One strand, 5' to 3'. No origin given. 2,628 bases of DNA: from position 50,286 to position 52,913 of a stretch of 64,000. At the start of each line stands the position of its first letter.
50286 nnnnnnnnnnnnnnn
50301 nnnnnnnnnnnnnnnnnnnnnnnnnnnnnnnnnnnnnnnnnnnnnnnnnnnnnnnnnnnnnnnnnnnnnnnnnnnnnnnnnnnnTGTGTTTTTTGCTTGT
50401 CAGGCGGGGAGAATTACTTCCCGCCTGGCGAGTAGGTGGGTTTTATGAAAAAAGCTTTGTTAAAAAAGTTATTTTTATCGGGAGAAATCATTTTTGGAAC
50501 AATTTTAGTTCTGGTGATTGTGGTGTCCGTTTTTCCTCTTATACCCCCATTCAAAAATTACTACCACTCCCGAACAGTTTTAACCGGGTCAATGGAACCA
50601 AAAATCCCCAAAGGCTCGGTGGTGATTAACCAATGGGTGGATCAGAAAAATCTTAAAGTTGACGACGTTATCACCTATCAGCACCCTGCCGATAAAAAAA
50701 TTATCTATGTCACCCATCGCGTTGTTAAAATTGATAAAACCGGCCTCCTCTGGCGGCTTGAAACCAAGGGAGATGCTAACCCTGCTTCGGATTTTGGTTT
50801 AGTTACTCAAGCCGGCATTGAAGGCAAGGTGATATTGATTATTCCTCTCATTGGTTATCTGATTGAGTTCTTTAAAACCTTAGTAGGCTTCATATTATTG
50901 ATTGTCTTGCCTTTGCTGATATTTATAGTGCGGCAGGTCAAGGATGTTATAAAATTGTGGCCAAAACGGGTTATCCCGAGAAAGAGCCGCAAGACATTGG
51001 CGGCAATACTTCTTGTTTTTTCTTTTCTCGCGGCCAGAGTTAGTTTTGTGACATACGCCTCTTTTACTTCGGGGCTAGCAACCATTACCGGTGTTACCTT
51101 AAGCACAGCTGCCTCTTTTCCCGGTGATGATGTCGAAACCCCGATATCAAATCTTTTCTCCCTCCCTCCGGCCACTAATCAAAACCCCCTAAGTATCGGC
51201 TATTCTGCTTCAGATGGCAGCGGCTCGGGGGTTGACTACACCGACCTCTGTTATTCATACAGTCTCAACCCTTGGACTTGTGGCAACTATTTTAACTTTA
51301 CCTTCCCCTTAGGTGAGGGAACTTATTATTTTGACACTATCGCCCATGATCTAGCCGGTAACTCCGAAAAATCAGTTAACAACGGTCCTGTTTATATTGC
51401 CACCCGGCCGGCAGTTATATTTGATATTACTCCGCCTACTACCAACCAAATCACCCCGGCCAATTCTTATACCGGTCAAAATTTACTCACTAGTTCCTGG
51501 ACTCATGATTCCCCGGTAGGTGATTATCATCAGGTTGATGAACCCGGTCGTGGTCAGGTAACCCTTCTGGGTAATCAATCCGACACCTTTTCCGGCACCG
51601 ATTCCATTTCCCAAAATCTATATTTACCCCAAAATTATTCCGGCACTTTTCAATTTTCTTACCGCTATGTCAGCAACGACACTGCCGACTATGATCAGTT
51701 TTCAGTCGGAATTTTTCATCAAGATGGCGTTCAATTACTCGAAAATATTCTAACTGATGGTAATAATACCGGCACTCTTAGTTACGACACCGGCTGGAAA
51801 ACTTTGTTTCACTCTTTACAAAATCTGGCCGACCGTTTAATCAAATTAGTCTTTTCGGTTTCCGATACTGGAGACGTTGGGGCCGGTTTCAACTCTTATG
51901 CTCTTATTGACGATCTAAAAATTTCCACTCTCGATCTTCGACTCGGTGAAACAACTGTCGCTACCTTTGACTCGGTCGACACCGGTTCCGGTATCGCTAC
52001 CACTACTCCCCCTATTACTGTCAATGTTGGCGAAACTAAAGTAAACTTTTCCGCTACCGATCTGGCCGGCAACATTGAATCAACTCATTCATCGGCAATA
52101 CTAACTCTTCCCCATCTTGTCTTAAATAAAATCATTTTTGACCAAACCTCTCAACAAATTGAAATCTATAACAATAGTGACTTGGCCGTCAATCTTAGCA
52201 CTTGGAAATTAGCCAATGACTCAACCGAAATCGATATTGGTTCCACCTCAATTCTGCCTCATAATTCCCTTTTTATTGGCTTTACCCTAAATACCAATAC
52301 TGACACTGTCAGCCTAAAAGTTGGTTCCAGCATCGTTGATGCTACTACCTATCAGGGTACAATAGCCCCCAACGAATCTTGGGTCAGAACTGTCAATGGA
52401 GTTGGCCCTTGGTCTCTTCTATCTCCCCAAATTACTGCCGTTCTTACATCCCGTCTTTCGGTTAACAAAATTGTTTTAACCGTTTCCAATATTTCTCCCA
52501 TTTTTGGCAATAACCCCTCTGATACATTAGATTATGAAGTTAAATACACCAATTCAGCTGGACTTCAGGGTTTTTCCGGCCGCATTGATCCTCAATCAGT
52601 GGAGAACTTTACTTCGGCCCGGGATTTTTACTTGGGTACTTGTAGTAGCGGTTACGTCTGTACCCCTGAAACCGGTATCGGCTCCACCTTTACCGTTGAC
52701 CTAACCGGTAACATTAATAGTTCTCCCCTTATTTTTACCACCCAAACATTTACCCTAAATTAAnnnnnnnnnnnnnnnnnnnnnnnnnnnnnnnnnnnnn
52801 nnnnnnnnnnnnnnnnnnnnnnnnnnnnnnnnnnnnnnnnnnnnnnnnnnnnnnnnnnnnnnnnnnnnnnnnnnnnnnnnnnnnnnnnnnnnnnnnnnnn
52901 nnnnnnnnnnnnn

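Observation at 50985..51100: The SipW-type peptidase carries a second, TasA-style signal/cleavage motif in front of its own exodomain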

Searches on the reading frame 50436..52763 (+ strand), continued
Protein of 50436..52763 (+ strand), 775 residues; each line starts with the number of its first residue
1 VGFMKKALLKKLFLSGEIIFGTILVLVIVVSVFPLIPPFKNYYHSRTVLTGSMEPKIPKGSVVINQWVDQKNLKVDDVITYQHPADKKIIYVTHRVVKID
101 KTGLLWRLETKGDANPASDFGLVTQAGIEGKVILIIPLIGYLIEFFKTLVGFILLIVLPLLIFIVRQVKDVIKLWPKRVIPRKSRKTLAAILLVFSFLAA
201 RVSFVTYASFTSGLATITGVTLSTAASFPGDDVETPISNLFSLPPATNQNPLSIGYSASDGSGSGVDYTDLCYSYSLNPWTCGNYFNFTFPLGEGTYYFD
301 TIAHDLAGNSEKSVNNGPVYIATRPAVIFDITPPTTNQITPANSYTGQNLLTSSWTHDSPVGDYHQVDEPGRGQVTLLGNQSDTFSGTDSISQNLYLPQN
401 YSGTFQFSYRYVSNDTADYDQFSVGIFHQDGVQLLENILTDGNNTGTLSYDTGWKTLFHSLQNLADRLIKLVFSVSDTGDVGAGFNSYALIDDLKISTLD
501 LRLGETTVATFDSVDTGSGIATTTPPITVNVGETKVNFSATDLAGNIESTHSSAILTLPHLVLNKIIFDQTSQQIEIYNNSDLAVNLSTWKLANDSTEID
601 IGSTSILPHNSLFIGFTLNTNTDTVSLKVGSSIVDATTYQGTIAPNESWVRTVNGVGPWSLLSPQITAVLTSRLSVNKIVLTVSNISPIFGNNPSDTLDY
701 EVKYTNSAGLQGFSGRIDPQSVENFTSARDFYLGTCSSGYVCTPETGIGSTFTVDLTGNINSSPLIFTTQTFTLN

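Call 49: fold_search(model_id=the predicted structure, library=pdb)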
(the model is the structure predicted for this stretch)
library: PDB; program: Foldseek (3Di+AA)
matches with E <= 10: 1564; with E <= 0.001: 145
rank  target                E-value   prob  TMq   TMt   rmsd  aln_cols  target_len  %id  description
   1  2v5y                  4.4e-10  1.00  0.14  0.18  34.0       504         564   12  Crystal structure of the receptor protein tyrosine phosphatase mu ectodomain (released 2007-09-11)
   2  2jll                  5.4e-07  1.00  0.11  0.19  26.7       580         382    8  Crystal structure of NCAM2 IgIV-FN3II (released 2009-11-17)
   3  3e0g_A                5.4e-07  0.99  0.09  0.14  29.7       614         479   11  Structure of the Leukemia Inhibitory Factor Receptor (LIF-R) domains D1-D5 (released 2008-09-23)
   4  6tav_B                7.5e-07  1.00  0.15  0.10  34.9       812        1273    6  Crystal structure of endopeptidase-induced alpha2-macroglobulin (released 2021-05-12)
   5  6tpw                  9.1e-07  1.00  0.14  0.24  24.7       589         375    8  Crystal structures of FNIII domain one through four of the human leucocyte common antigen-related protein ( LAR) (released 2020-05-13)
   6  4pbx                  2.5e-06  0.97  0.11  0.13  33.5       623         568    9  Crystal structure of the six N-terminal domains of human receptor protein tyrosine phosphatase sigma (released 2014-11-12)
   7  5g56                  4.1e-06  0.98  0.10  0.11  24.0       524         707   10  THE TETRA-MODULAR CELLULOSOMAL ARABINOXYLANASE CtXyl5A STRUCTURE AS REVEALED BY X-RAY CRYSTALLOGRAPHY (released 2016-06-29)
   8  8k35_A                4.1e-06  0.92  0.09  0.09  35.2       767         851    7  Structure of the bacteriophage lambda tail tip complex (released 2023-11-15)
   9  4yfg_A                4.1e-06  0.91  0.08  0.12  34.9       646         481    9  Crystal structure of PTP delta meA3/meB minus variant Ig1-Fn1 (released 2015-05-06)
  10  8iyk_F                7.7e-06  0.90  0.09  0.09  34.7       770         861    6  Tail tip conformation 1 of phage lambda tail (released 2023-10-18)
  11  8dh9_A                8.0e-06  0.96  0.10  0.14  23.8       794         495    8  Leptin-bound leptin receptor complex-D3-D7 (released 2023-04-19)
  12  9e7m_Ja               8.4e-06  0.91  0.09  0.09  35.4       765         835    6  In situ cryoEM structure of bacteriophage Ur-lambda tail tip complex (released 2025-11-05)
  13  2q7n_A                8.8e-06  0.94  0.09  0.14  30.2       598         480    8  Crystal structure of Leukemia inhibitory factor in complex with LIF receptor (domains 1-5) (released 2007-07-31)
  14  9flp_A                8.8e-06  0.82  0.08  0.07  55.6       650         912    9  CryoEM structure of the neck (1403-2314) in the grappling hook protein A (GhpA) in the bacterium Aureispira sp. CCB-QB (released 2024-10-16)
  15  8dpt_A                9.7e-06  0.96  0.09  0.15  27.7       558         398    9  The structure of the IL-11 signalling complex, with full-length extracellular gp130 (released 2023-11-29)
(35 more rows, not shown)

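Call 55: find_encoding_contigs(protein=P0040, flank=4000, max_places=1)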
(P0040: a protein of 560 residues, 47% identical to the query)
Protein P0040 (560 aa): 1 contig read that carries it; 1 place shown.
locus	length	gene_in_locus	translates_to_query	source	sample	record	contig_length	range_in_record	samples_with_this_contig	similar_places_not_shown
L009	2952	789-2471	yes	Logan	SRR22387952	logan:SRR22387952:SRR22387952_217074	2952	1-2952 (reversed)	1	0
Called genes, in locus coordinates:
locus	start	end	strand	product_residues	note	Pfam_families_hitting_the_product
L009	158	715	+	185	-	-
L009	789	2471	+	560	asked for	PF00932:LTD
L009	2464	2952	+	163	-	?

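Call 60: search_protein_families(library=pfam, proteins=[P0064, P0047, P0074, P0053, P0033], max_evalue=0.01)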
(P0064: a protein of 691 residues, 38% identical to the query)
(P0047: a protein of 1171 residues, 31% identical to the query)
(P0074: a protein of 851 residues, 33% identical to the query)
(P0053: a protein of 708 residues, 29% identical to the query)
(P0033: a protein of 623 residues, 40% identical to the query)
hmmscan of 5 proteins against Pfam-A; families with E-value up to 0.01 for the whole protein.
P0064 (691 aa): 2 families
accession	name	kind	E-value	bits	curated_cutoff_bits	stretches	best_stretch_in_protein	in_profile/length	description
PF00932.25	LTD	-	1.3e-15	58.2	34.3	1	432-520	22-108/109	Lamin Tail Domain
PF00717.28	Peptidase_S24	-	0.0069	16.5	23.3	0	40-75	40-75/116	Peptidase S24-like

P0047 (1171 aa): 6 families
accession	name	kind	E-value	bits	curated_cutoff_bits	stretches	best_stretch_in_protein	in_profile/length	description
PF00932.25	LTD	-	1.1e-11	45.5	34.3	1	854-966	4-103/109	Lamin Tail Domain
PF00041.27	fn3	-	1.3e-09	38.6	25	1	741-831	1-72/84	Fibronectin type III domain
PF16656.11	Pur_ac_phosph_N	-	1.4e-08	35.6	30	1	746-840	6-91/93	Purple acid Phosphatase, N-terminal domain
PF10502.14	Peptidase_S26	-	7.2e-07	29.7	22.9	1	47-120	5-80/168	Signal peptidase, peptidase S26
PF25788.1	Ig_Rha78A_N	-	4.4e-05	24.1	27.4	0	751-845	15-101/105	Rha78A-like, N-terminal immunoglobulin domain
PF19077.6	Big_13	-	0.0086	17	27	0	693-737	60-102/102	Bacterial Ig-like domain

P0074 (851 aa): 2 families
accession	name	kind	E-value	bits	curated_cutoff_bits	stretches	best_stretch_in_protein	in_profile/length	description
PF00932.25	LTD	-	2.6e-15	57.2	34.3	1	687-807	3-108/109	Lamin Tail Domain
PF00717.28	Peptidase_S24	-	0.0043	17.2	23.3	0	42-126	40-115/116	Peptidase S24-like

P0053 (708 aa): 2 families
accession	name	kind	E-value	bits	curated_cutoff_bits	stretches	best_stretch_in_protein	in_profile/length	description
PF10502.14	Peptidase_S26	-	1.9e-05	25.1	22.9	1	9-78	5-78/168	Signal peptidase, peptidase S26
PF00717.28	Peptidase_S24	-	0.0033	17.5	23.3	1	29-71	37-77/116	Peptidase S24-like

P0033 (623 aa): 0 families

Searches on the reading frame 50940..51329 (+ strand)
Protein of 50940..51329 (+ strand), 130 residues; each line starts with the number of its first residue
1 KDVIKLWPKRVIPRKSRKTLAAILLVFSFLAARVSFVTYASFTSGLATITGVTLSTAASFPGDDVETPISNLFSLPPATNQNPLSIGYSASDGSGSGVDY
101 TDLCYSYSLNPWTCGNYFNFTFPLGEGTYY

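Call 43: search_protein_families(library=ncbifam, alignment_id=A4, max_evalue=1)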
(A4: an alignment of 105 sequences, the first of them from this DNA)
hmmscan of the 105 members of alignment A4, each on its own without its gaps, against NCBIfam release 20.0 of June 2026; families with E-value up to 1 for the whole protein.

A. member 1, seq(130 aa): 2 families
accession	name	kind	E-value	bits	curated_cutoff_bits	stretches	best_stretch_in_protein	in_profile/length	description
NF047991.1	RP671aFamTckup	equivalog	0.14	12.2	120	1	9-42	22-53/80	RP671a family tick cell line-upregulated protein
NF009254.0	PRK12612.1-2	equivalog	0.2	12.4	72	1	18-58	9-47/86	putative monovalent cation/H+ antiporter subunit F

B. families by the number of members that match (of 105 scanned): 72 families (the first 25 are shown)
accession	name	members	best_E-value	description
TIGR04088.1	cognate_SipW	24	4.9e-06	SipW-dependent-type signal peptide-containing protein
TIGR04087.1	YqxM_for_SipW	8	0.0099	amyloid fiber anchoring/assembly protein TapA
NF037973.1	metallo_SslE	5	1.1e-06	lipoprotein metalloprotease SslE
NF033186.1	internalin_K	4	0.0015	class 1 internalin InlK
NF047446.1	barrel_OmpL47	3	0.015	OmpL47-type beta-barrel domain-containing protein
NF046067.1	SigPepSipWBacil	2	9.4e-12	signal peptidase I SipW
TIGR02228.1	sigpep_I_arch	2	4.4e-10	signal peptidase I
NF008084.0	PRK10819.1-5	2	5.4e-05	TonB system transport protein TonB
NF047873.1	ZrgA_Zn_trans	2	0.00056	zinc uptake protein ZrgA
NF033680.1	exonuc_ExeM-GG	2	0.00091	extracellular exonuclease ExeM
NF033845.1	MSCRAMM_ClfB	2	0.0015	MSCRAMM family adhesin clumping factor ClfB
NF004285.1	PRK05696.1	2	0.0023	flagellar basal body-associated protein FliL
NF052345.1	S_layer_anammox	2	0.0075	Kustd1514 family S-layer glycoprotein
NF045974.1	conju_CD1108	2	0.048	CD1108 family mobile element protein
NF004173.0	PRK05641.1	2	0.069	putative acetyl-CoA carboxylase biotin carboxyl carrier protein subunit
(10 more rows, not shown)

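Call 59: search_protein_families(library=pfam, alignment_id=A4, max_evalue=0.01)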
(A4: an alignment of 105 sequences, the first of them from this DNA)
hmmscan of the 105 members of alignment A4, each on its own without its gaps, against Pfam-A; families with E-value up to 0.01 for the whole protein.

A. member 1, seq(130 aa): 0 families

B. families by the number of members that match (of 105 scanned): 9 families
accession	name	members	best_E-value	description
PF00932.25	LTD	23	8.1e-13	Lamin Tail Domain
PF05887.16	Trypan_PARP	2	1.8e-09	Procyclic acidic repetitive protein (PARP)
PF17957.7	Big_7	1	1.7e-07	Bacterial Ig domain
PF06240.19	COXG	1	0.0012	Carbon monoxide dehydrogenase subunit G (CoxG)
PF12389.13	Peptidase_M73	1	0.0019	Camelysin metallo-endopeptidase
PF10342.15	Kre9_KNH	1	0.0052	Kre9/KNH-like N-terminal Ig-like domain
PF13425.11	O-antigen_lig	1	0.0059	O-antigen ligase like membrane protein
PF21857.2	DUF6913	1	0.0068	Family of unknown function (DUF6913)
PF03384.19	DUF287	1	0.0093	Drosophila protein of unknown function, DUF287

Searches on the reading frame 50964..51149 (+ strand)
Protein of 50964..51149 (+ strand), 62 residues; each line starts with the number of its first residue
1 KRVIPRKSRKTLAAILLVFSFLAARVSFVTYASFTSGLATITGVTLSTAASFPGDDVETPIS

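Call 6: search_protein_families(library=ncbifam, proteins=[window:50964-51149:+], max_evalue=10)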
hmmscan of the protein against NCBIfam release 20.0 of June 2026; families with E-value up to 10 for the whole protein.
seq(62 aa): 3 families
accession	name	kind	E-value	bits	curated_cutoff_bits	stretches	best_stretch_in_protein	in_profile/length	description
NF009254.0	PRK12612.1-2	equivalog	0.037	14.7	72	1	10-50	9-47/86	putative monovalent cation/H+ antiporter subunit F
NF047991.1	RP671aFamTckup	equivalog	0.053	13.5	120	1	1-34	22-53/80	RP671a family tick cell line-upregulated protein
NF047981.1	RC1041_fam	subfamily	0.16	11.7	90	1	4-34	13-41/57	RC1041 family protein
